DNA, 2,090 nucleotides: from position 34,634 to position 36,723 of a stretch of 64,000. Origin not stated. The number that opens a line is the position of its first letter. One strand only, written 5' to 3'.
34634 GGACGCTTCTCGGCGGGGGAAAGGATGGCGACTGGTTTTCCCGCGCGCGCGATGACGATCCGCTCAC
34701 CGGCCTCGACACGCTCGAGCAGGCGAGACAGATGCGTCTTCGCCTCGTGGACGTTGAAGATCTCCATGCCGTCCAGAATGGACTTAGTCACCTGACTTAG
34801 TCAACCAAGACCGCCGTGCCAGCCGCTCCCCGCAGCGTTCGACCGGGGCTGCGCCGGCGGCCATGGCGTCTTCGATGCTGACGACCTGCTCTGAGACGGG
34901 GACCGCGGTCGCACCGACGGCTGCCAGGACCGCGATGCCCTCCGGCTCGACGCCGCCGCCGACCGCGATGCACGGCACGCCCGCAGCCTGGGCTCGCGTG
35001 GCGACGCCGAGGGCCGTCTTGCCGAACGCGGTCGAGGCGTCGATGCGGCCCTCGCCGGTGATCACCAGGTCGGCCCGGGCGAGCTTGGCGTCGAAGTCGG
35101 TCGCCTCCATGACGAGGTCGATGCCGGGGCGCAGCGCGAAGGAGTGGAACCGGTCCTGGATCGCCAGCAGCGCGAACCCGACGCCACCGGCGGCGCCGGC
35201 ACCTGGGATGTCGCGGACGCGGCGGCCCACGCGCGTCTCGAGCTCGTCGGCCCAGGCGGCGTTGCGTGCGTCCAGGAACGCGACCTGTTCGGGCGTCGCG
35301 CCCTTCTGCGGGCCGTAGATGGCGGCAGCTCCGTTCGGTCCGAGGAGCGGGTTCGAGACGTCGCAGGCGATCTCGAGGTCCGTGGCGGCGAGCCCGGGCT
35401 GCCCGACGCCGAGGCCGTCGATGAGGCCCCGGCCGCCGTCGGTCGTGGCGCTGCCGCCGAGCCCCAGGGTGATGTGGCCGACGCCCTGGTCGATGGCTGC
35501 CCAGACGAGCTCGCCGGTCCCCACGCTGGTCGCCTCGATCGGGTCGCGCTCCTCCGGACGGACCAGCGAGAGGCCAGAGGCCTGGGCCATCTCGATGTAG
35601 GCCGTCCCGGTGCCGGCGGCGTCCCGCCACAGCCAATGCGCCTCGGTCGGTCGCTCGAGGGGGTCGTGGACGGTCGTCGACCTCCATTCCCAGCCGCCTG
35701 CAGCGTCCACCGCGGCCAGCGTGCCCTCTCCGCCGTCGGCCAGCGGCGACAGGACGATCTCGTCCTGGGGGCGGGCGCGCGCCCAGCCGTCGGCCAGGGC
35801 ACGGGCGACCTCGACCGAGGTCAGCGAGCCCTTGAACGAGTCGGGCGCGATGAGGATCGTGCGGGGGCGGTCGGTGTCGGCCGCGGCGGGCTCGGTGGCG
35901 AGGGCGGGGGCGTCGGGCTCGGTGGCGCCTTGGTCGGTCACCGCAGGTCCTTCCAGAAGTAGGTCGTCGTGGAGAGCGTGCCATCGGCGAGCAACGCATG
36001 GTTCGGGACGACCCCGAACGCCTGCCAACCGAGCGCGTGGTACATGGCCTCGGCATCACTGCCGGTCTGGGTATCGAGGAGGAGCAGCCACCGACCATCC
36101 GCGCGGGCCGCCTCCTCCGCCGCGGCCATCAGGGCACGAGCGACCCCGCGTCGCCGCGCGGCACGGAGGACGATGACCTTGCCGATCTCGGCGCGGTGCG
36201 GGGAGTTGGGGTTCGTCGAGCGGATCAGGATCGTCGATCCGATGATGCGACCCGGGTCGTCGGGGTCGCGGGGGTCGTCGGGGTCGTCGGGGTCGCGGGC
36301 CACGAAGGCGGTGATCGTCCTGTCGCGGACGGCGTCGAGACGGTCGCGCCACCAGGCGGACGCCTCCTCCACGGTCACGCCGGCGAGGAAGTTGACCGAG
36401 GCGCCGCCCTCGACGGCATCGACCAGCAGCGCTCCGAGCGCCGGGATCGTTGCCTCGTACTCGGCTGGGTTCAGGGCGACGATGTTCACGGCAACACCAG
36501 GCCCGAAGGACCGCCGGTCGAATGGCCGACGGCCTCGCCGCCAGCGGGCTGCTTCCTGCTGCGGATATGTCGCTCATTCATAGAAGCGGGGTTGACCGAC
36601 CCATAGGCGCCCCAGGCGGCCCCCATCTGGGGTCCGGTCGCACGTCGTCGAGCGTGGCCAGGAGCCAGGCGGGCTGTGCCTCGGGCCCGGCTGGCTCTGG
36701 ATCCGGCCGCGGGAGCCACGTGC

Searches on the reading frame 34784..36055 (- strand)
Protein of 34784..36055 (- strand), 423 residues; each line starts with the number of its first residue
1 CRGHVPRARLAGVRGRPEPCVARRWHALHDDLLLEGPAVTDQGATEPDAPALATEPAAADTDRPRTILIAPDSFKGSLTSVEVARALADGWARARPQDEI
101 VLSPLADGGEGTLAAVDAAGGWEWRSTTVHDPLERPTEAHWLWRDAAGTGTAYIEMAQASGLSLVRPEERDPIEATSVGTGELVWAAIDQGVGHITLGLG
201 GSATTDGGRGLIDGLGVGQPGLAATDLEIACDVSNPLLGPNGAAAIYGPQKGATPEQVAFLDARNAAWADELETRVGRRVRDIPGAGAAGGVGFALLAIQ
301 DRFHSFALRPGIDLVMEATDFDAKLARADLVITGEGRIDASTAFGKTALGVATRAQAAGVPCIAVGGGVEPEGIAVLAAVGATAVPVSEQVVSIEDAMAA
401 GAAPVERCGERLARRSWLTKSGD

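Call 14: search_protein_families(library=pfam, proteins=[window:34784-36055:-])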
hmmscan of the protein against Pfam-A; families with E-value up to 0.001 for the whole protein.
window:34784-36055:- (423 aa): 1 family
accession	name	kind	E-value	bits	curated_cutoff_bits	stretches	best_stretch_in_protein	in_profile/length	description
PF02595.20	Gly_kinase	-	4.4e-112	375.2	23.3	2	220-414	179-369/372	Glycerate kinase family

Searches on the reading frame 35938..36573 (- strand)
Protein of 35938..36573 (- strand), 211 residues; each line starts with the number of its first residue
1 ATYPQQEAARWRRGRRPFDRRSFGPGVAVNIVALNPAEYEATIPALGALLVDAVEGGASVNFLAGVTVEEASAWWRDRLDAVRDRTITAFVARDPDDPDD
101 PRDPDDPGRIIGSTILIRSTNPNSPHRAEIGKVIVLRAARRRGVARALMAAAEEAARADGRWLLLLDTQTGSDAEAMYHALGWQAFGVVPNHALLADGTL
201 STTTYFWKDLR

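Call 14: search_protein_families(library=pfam, proteins=[window:35938-36573:-])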
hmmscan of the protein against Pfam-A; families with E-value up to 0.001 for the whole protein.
window:35938-36573:- (211 aa): 5 families
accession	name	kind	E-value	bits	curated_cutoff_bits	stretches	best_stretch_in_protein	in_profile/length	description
PF00583.31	Acetyltransf_1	-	6.4e-10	39.8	20.7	1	106-183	41-116/116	Acetyltransferase (GNAT) family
PF13508.13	Acetyltransf_7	-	8.5e-09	36.1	27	1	106-184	11-83/84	Acetyltransferase (GNAT) domain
PF13673.13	Acetyltransf_10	-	3.7e-06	27.4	23.6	1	109-187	41-111/128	Acetyltransferase (GNAT) domain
PF08445.16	FR47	-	8.4e-05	22.9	22.1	1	128-185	22-79/86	FR47-like protein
PF13527.13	Acetyltransf_9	-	0.00078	19.9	25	0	128-184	73-125/127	Acetyltransferase (GNAT) domain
